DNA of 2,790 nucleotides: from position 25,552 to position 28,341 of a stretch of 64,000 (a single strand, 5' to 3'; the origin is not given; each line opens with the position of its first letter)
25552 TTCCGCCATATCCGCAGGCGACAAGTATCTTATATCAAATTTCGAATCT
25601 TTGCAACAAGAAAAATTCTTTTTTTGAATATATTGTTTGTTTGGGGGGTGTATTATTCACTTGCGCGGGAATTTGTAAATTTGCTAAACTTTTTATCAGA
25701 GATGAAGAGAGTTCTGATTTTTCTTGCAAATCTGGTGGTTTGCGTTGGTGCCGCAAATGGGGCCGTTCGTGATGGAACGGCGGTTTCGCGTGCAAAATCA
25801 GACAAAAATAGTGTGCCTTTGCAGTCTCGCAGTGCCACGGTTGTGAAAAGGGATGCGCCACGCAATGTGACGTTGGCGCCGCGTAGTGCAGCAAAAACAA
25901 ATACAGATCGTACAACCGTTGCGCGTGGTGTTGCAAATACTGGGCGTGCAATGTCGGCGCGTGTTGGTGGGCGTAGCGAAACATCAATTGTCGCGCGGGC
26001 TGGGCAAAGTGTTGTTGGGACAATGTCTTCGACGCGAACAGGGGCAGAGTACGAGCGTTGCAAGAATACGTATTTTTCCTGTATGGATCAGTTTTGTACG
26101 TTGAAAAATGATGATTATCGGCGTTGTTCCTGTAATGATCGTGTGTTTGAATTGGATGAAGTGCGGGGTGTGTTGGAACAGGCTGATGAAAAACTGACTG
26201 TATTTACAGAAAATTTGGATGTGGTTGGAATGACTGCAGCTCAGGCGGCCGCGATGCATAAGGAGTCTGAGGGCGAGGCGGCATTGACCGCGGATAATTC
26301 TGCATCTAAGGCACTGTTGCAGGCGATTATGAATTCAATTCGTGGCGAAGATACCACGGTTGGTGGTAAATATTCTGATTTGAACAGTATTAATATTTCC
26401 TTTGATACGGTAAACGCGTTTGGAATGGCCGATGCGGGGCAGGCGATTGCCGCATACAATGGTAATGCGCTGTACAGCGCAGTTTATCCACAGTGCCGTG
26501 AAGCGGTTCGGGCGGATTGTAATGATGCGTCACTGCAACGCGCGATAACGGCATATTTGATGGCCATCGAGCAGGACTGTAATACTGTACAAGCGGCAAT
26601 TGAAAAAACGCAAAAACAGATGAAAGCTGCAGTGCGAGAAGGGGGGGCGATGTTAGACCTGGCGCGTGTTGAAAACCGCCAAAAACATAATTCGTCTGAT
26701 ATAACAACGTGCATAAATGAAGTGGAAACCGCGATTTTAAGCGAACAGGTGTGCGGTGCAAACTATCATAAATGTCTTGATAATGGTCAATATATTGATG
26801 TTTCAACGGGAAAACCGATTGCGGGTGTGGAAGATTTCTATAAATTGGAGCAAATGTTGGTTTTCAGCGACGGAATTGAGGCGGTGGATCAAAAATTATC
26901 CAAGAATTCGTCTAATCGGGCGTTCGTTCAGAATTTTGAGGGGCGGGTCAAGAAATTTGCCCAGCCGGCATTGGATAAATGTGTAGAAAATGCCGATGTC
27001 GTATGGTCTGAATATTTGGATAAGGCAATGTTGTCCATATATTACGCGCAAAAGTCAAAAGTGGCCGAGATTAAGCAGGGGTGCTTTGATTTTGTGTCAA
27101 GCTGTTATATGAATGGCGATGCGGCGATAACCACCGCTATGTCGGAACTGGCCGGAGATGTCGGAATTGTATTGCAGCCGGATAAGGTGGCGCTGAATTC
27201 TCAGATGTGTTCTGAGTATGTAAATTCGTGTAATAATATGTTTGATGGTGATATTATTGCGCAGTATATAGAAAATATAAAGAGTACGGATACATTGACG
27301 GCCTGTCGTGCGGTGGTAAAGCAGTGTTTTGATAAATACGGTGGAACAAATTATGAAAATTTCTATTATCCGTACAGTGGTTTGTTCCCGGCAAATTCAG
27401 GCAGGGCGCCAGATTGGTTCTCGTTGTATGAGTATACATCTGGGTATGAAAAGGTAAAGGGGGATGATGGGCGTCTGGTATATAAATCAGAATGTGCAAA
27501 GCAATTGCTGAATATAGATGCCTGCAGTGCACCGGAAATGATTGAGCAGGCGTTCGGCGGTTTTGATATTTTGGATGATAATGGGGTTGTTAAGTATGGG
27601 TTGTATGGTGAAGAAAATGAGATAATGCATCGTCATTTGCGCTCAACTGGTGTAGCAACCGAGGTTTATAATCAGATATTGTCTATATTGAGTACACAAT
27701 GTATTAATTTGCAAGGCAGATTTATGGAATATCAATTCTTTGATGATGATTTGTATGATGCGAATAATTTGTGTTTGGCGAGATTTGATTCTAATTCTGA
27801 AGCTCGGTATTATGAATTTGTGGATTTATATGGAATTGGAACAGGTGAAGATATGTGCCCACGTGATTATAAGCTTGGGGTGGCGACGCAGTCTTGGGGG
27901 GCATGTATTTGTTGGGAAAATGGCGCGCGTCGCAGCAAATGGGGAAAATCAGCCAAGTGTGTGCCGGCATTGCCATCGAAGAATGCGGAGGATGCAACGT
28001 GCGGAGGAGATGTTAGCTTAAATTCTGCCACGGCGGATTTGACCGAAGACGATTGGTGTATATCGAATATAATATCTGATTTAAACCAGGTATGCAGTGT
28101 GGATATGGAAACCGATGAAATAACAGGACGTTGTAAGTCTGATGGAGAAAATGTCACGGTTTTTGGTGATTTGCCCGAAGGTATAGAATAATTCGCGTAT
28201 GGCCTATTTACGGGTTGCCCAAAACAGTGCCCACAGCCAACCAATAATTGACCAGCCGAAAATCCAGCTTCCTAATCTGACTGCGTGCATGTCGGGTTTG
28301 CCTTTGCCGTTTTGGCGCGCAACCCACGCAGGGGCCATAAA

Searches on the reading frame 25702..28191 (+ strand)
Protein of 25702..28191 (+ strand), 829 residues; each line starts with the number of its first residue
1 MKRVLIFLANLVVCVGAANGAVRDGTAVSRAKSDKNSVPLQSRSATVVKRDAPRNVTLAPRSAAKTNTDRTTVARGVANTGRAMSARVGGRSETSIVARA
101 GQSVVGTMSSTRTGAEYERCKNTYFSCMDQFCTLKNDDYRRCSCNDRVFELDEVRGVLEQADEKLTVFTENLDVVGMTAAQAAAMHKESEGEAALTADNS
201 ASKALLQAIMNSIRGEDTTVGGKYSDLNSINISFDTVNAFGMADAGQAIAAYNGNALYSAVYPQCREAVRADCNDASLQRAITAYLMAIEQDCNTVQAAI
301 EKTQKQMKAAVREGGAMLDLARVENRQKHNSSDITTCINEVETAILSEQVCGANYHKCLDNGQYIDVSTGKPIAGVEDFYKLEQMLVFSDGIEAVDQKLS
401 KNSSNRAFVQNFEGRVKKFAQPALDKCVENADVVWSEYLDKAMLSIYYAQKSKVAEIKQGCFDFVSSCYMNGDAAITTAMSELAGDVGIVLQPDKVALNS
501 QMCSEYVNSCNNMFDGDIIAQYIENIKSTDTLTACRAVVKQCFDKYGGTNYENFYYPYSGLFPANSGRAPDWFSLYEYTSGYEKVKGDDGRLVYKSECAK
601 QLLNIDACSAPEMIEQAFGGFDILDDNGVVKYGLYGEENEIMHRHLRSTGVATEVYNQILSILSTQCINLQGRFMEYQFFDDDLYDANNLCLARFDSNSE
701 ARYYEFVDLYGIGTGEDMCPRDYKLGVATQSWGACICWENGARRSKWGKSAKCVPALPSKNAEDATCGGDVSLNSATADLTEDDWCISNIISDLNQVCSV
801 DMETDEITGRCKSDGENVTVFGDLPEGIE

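Call 4: search_protein_families(library=pfam, proteins=[window:25702-28191:+], max_evalue=1)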
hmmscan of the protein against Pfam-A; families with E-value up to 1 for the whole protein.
window:25702-28191:+ (829 aa): 2 families
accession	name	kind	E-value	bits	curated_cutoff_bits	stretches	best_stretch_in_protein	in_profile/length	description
PF24005.1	DUF7320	-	0.19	12.2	27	1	409-459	9-63/78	Domain of unknown function (DUF7320)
PF08647.16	BRE1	-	0.39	11.3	27.9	0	286-346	26-86/95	BRE1 E3 ubiquitin ligase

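Call 11: search_protein_families(library=ncbifam, proteins=[window:25702-28191:+], max_evalue=0.1)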
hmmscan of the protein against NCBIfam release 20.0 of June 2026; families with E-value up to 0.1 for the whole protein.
window:25702-28191:+ (829 aa): 0 families

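Call 12: find_homologous_proteins(query=window:25702-28191:+)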
Query window:25702-28191:+ (829 aa): 908 proteins with E <= 0.001 among 8000 candidates; the best 120 are listed.
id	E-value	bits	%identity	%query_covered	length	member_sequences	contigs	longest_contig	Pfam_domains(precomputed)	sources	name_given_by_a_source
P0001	0.0e+0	1884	100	100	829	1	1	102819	-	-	-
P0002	0.0e+0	1700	90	100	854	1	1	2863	-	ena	-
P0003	0.0e+0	1631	86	100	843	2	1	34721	-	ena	-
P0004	0.0e+0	1595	84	100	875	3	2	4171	-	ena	-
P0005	0.0e+0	1382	75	100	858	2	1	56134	-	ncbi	-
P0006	0.0e+0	1365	73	100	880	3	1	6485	-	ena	-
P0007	0.0e+0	1362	73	100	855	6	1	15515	-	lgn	-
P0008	0.0e+0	1361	73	100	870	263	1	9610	-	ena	-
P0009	0.0e+0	1358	73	100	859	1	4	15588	-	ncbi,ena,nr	ncbi:MAG: hypothetical protein J6Q44_00740 [Alphaproteobacteria bacterium]|nr:hypothetical protein [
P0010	0.0e+0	1356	73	100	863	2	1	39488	-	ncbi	-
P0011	0.0e+0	1352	73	100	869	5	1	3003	-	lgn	-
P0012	0.0e+0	1350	73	100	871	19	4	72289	-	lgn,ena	-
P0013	0.0e+0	1345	73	100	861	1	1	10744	-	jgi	jgi:hypothetical protein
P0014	0.0e+0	1341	72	100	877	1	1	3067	-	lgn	-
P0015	0.0e+0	1338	72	100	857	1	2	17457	-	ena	-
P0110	0.0e+0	1047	58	100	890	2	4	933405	-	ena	-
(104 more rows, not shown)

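Call 37: predict_structure(alignment_id=A2)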
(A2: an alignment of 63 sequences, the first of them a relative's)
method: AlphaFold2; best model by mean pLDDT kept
length: 829 residues; sequences in the alignment: 63
mean_pLDDT: 68.2   pTM: 0.49
mean pLDDT of the five models: 68.2, 67.2, 65.0, 64.7, 61.2
residues with pLDDT >= 90: 187; 70-90: 271; 50-70: 156; < 50: 215
segments of 3 or more residues with pLDDT < 50: 16-112, 171-257, 327-329, 483-498
pLDDT, mean of each block of 10 residues (from residue 1): 64 47 32 32 29 29 28 26 26 26 27 61 71 55 53 55 54 45 43 38 44 40 30 26 27 47 64 68 65 64 62 55 49 79 85 81 76 74 81 78 86 88 81 87 87 81 67 52 46 42 68 69 73 89 91 91 85 93 87 92 89 94 87 87 90 96 96 92 87 83 83 94 92 94 94 95 86 90 93 93 91 84 85
secondary structure, 60 per line:
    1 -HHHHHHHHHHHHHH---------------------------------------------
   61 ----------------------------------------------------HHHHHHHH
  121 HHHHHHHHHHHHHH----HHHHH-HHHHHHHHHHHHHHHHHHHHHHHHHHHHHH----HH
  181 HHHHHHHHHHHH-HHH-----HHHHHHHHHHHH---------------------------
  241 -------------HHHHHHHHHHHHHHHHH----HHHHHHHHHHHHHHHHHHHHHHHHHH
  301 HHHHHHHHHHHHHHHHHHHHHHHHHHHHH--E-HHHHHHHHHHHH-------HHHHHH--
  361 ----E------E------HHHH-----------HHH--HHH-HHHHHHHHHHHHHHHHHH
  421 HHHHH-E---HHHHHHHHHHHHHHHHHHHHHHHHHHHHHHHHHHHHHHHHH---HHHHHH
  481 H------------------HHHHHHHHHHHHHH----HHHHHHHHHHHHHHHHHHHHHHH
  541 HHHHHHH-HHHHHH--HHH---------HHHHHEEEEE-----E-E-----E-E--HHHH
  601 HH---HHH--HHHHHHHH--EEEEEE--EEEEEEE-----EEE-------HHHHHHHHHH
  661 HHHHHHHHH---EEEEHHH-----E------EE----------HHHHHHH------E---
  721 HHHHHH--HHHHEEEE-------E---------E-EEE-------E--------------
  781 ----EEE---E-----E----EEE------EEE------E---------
elements in order (helices of 4 or more, strands of 3 or more residues): H2-15 H113-134 H139-143 H145-174 H179-192 H202-213 H254-270 H275-329 H334-345 H353-358 H379-382 H403-425 H431-471 H475-481 H500-513 H518-547 H549-554 H569-573 E574-578 H597-602 H611-618 E621-626 E629-635 E641-643 H651-669 E673-676 H704-710 H721-726 H729-732 E733-736 E756-758 E785-787 E802-804 E811-813

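Call 40: fold_search(model_id=the predicted structure, library=pdb)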
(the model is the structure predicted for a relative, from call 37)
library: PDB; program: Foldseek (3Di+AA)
matches with E <= 10: 91; with E <= 0.001: 0
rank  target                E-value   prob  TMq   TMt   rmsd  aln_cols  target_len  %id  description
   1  8v8t_B                5.9e-01  0.06  0.06  0.08  24.9       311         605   12  Asymmetrical subunit from a Drp1 lattice on PA nanotubes (released 2025-04-16)
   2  7abf_A4               6.6e-01  0.08  0.07  0.18  23.9       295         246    9  Human pre-Bact-1 spliceosome core structure (released 2020-12-09)
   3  8fy3_A                7.3e-01  0.03  0.05  0.06  20.0       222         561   12  Structure of NOT1:NOT10:NOT11 module of the human CCR4-NOT complex (released 2023-07-26)
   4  7s7b_A                8.1e-01  0.06  0.08  0.08  25.1       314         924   12  Human Nuclear exosome targeting (NEXT) complex homodimer bound to RNA (substrate 1) (released 2022-06-15)
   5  3lc4_A                9.0e-01  0.02  0.04  0.08  33.7       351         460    9  Human Cytochrome P450 2E1 in Complex with Omega-Imidazolyl-Dodecanoic Acid (released 2010-05-12)
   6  8g08_d                1.3e+00  0.06  0.08  0.12  51.9       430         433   10  Cryo-EM structure of SQ31f-bound Mycobacterium smegmatis ATP synthase rotational state 1 (backbone model) (released 2023-02-15)
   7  8srb_A                1.5e+00  0.01  0.05  0.04  42.3       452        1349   11  Cryo-EM structure of TRPM2 chanzyme in the presence of EDTA and ADP-ribose (released 2024-05-08)
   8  7njk_d                1.6e+00  0.04  0.08  0.12  46.1       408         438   12  Mycobacterium smegmatis ATP synthase state 1a (released 2021-10-27)
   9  4ci6_B                1.8e+00  0.04  0.07  0.10  17.1       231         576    7  Mechanisms of crippling actin-dependent phagocytosis by YopO (released 2015-01-28)
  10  7rro_D7               2.0e+00  0.03  0.06  0.10  40.4       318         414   13  Structure of the 48-nm repeat doublet microtubule from bovine tracheal cilia (released 2021-10-27)
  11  8q7n_T                2.2e+00  0.05  0.07  0.11  20.5       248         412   11  cryo-EM structure of the human spliceosomal B complex protomer (tri-snRNP core region) (released 2024-01-24)
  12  2rfg_B                2.3e+00  0.04  0.05  0.11  20.8       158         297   11  Crystal structure of dihydrodipicolinate synthase from Hahella chejuensis at 1.5A resolution (released 2007-10-23)
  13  9fqr_EB               2.5e+00  0.06  0.08  0.18  40.4       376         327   12  96-nm repeat of axonemal doublet microtubules from bovine sperm (released 2025-03-26)
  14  8sre_A                2.5e+00  0.01  0.06  0.04  39.9       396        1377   10  Cryo-EM structure of TRPM2 chanzyme in the presence of Magnesium and ADP-ribose, closed state (released 2024-05-15)
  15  2rfg_A                2.7e+00  0.04  0.05  0.11  20.8       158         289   11  Crystal structure of dihydrodipicolinate synthase from Hahella chejuensis at 1.5A resolution (released 2007-10-23)
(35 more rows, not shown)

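Call 41: search_solved_structures(query=A2, max_evalue=1)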
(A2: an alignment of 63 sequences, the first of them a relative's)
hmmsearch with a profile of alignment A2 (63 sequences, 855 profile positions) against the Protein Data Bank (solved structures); distinct sequences matched with E-value up to 1: 0.

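Call 53: find_encoding_contigs(protein=P0110, flank=10000, max_places=1)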
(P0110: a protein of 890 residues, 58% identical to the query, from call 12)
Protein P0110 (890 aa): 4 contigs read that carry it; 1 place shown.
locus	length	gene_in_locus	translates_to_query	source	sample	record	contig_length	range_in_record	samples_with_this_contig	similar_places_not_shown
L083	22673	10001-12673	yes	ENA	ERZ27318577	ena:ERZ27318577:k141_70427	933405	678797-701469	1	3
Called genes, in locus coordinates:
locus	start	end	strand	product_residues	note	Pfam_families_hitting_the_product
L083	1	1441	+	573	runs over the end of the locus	-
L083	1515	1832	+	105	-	-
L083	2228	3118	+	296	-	PF00483:NTP_transferase, PF12804:NTP_transf_3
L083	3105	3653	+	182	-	PF00908:dTDP_sugar_isom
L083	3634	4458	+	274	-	PF01370:Epimerase, PF04321:RmlD_sub_bind, PF02719:Polysacc_synt_2, PF16363:GDP_Man_Dehyd, PF07993:NAD_binding_4 (weak)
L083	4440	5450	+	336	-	PF01073:3Beta_HSD, PF01370:Epimerase, PF02719:Polysacc_synt_2, PF04321:RmlD_sub_bind, PF07993:NAD_binding_4 (faint), PF16363:GDP_Man_Dehyd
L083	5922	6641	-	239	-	PF00483:NTP_transferase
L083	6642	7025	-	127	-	-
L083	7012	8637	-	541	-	-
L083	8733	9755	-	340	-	PF07507:WavE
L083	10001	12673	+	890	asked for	-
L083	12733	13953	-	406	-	PF02684:LpxB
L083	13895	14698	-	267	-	PF00132:Hexapep, PF25084:LbH_EIF2B (faint), PF25087:GMPPB_C, PF00132:Hexapep (weak), PF13720:Acetyltransf_11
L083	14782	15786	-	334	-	-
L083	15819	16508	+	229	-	PF24675:NpmA (weak), PF05175:MTS, PF06325:PrmA (weak), PF10294:Methyltransf_16 (weak), PF13847:Methyltransf_31, PF08241:Methyltransf_11, PF08242:Methyltransf_12, PF13649:Methyltransf_25, +3 more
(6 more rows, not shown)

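Call 64: search_protein_representatives(alignment_id=A3)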
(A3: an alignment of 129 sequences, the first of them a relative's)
Query: 129 sequences, 830 profile positions. Proteins with E-value up to 0.001 (for the whole library): 865; up to 1e-10: 696; up to 1e-30: 407. The best 150 are listed.
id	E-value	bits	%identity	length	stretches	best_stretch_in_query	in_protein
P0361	4.1e-277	938.6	-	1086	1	1-824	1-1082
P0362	4.4e-274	928.5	-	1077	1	1-812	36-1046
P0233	1.2e-269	913.9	-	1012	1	1-811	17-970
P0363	1.5e-262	890.4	-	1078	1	7-809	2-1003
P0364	3.8e-258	875.8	-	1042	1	1-803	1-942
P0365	7.9e-256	868.2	-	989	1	1-816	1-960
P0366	3.7e-255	865.9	-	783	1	1-703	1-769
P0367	8.3e-252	854.9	-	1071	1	1-815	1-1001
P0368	3.2e-248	843.0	-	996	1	1-809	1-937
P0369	7.9e-245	831.8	-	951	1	1-808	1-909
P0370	8.3e-244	828.4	-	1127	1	1-793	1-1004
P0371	1.0e-243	828.1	-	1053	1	1-809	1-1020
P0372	1.4e-243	827.6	-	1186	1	1-742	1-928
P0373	1.9e-243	827.2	-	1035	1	1-810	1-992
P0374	1.9e-242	823.9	-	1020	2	1-756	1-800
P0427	1.1e-168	579.9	-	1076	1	1-711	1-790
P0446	7.5e-121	421.7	-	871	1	1-785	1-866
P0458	8.0e-106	372.0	-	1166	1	1-554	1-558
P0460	1.7e-103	364.3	-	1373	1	1-570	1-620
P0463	5.2e-103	362.7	-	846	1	1-575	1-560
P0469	6.5e-101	355.7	-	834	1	10-568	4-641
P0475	8.9e-100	352.0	-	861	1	17-669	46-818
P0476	1.0e-99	351.8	-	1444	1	1-572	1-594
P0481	8.8e-99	348.7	-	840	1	128-752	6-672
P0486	6.4e-97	342.5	-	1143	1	1-572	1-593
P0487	8.5e-97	342.1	-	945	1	2-556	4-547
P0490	8.9e-96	338.7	-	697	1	1-572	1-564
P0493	2.6e-95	337.2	-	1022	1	1-566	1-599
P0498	4.5e-94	333.1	-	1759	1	57-572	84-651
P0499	5.5e-94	332.8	-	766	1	38-667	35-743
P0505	3.0e-93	330.4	-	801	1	32-670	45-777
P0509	6.8e-92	325.9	-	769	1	41-667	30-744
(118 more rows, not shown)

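Call 65: list_cluster_members(proteins=[P0498, P0476, P0460, P0458, P0486, P0493, P0509, P0463, P0490, P0446])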
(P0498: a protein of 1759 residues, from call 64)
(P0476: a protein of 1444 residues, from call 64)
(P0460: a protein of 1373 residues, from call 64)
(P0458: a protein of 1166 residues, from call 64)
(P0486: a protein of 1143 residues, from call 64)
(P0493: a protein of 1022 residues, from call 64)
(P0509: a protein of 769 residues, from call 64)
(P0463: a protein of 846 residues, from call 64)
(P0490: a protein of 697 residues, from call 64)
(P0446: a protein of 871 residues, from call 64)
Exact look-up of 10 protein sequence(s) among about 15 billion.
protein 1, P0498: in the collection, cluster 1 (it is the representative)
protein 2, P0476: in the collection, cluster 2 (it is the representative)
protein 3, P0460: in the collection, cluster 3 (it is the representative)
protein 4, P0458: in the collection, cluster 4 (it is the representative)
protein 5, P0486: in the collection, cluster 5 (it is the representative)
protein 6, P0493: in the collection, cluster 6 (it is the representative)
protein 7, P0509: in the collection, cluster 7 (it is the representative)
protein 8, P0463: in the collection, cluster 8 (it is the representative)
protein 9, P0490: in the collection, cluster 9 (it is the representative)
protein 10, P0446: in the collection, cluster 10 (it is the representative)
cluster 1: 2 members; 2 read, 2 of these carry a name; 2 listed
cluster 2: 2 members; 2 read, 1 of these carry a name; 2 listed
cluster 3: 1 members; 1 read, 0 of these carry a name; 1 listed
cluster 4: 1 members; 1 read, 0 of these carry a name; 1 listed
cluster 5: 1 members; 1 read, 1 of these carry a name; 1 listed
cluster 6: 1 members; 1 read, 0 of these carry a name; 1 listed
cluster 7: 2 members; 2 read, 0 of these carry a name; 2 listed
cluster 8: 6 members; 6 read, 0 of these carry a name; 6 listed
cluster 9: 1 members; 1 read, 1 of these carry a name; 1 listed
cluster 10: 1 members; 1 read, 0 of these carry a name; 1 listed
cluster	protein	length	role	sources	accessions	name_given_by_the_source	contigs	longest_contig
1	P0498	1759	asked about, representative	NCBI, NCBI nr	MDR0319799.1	MAG: hypothetical protein LBH81_03630 [Rickettsiales bacterium] | hypothetical protein [Rickettsiales bacterium]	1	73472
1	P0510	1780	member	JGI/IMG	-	hypothetical protein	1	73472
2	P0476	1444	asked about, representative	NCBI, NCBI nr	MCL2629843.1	MAG: hypothetical protein FWD33_04150 [Alphaproteobacteria bacterium] | hypothetical protein [Alphaproteobacteria bacterium]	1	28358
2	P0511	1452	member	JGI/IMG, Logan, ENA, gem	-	-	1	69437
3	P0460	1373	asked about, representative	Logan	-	-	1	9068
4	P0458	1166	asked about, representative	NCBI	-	-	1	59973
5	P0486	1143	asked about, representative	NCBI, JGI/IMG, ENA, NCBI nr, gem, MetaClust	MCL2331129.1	MAG: hypothetical protein FWC61_01125 [Proteobacteria bacterium] | hypothetical protein [Pseudomonadota bacterium] | \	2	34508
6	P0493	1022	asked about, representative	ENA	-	-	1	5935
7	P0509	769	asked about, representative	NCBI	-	-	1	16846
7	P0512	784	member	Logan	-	-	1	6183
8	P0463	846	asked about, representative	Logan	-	-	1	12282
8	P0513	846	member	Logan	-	-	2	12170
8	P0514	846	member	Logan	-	-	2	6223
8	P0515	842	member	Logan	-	-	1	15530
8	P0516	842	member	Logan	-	-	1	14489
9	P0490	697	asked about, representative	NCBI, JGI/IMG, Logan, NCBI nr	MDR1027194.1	MAG: hypothetical protein LBL46_02145 [Rickettsiales bacterium] | hypothetical protein | hypothetical protein [Rickettsiales bacterium]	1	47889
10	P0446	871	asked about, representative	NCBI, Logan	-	-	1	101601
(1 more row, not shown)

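Call 67: search_protein_families(library=phrogs, proteins=[window:25702-28191:+], max_evalue=0.01)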
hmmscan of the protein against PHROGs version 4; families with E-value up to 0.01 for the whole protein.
window:25702-28191:+ (829 aa): 0 families

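Call 69: search_protein_families(library=pfam, proteins=[P0498, P0476, P0460, P0458, P0486, P0427, P0493], max_evalue=0.01)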
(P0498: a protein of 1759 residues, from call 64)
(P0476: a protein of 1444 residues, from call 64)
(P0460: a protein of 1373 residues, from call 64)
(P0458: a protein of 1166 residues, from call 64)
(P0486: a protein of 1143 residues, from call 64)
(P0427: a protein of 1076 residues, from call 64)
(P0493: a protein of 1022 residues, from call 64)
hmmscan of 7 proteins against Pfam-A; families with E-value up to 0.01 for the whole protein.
P0498 (1759 aa): 1 family
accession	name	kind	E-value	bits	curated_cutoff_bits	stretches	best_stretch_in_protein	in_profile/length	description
PF07699.19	Ephrin_rec_like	-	1e-05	25.6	23.1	2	1214-1246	9-41/48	Tyrosine-protein kinase ephrin type A/B receptor-like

P0476 (1444 aa): 0 families

P0460 (1373 aa): 1 family
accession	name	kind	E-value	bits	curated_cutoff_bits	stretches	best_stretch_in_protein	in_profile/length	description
PF07699.19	Ephrin_rec_like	-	2.9e-06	27.4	23.1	2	983-1012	13-42/48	Tyrosine-protein kinase ephrin type A/B receptor-like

P0458 (1166 aa): 1 family
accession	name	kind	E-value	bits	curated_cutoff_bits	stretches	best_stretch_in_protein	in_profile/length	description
PF24634.1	DUF7631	-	0.00025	21.9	27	0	827-841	3-17/50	Domain of unknown function (DUF7631)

P0486 (1143 aa): 0 families

P0427 (1076 aa): 0 families

P0493 (1022 aa): 0 families

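Call 70: fold_search(model_id=the predicted structure, library=viral)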
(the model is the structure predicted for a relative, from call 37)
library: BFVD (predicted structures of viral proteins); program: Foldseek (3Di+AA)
matches with E <= 10: 55; with E <= 0.001: 0
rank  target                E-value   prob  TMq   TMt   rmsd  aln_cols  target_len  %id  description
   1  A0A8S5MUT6            2.0e-01  0.10  0.07  0.09  53.6       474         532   12  Uncharacterized protein [Myoviridae sp. ctxZR60]
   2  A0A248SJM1            3.2e-01  0.04  0.06  0.08  34.9       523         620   12  (no name in the UniProt tables at hand)
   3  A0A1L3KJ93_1          3.4e-01  0.07  0.05  0.04  36.1       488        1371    9  Genome polyprotein (Fragment) [Sanxia picorna-like virus 7]
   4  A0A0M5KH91            4.0e-01  0.05  0.07  0.08  51.5       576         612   14  (no name in the UniProt tables at hand)
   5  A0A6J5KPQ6            5.8e-01  0.04  0.06  0.06  41.8       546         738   11  Uncharacterized protein [uncultured Caudovirales phage]
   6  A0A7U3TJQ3            8.4e-01  0.05  0.05  0.04  41.2       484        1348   10  Putative capsid protein [Soybean thrips-associated totivirus 2]
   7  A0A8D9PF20            9.3e-01  0.03  0.07  0.09  48.6       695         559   10  Uncharacterized protein [Bacteriophage sp.]
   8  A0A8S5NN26            1.1e+00  0.07  0.08  0.09  14.6       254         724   11  NlpC/P60 family [Myoviridae sp. ct2th6]
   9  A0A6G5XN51            1.2e+00  0.04  0.08  0.06  36.9       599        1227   14  (no name in the UniProt tables at hand)
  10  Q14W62                1.3e+00  0.03  0.06  0.09  37.4       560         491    9  ORF44 [Ranid herpesvirus 2]
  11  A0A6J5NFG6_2          1.5e+00  0.02  0.06  0.04  56.6       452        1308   14  Phage tail tape measure protein [uncultured Caudovirales phage]
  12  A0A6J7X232            1.6e+00  0.04  0.06  0.09  40.6       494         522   13  Uncharacterized protein [uncultured Caudovirales phage]
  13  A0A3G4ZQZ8            1.7e+00  0.03  0.07  0.08  31.6       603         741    9  Uncharacterized protein [Terrestrivirus sp.]
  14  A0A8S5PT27            1.7e+00  0.02  0.06  0.04  53.5       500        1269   11  Chromosome segregation ATPase [Siphoviridae sp. ct96x5]
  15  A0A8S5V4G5            1.8e+00  0.02  0.06  0.05  41.0       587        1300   12  Tail tape measure protein [Siphoviridae sp. ct87j35]
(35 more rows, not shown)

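Call 96: search_protein_families(library=pfam, proteins=[P0463, P0469, P0475, P0487, P0499, P0505, P0509, P0490, P0481, P0372], max_evalue=0.01)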
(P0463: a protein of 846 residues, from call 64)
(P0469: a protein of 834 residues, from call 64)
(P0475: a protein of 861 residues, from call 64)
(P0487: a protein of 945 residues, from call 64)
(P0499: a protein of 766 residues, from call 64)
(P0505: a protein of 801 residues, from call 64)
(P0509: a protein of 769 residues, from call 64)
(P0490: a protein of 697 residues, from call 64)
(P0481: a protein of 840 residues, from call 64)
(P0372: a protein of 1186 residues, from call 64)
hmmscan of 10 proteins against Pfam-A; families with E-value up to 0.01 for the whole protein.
P0463 (846 aa): 0 families

P0469 (834 aa): 0 families

P0475 (861 aa): 0 families

P0487 (945 aa): 1 family
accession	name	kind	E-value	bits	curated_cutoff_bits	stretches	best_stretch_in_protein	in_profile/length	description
PF09479.16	Flg_new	-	0.0042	17.6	27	1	739-785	12-53/65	Listeria-Bacteroides repeat domain (List_Bact_rpt)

P0499 (766 aa): 0 families

P0505 (801 aa): 0 families

P0509 (769 aa): 0 families

P0490 (697 aa): 0 families

P0481 (840 aa): 0 families

P0372 (1186 aa): 0 families
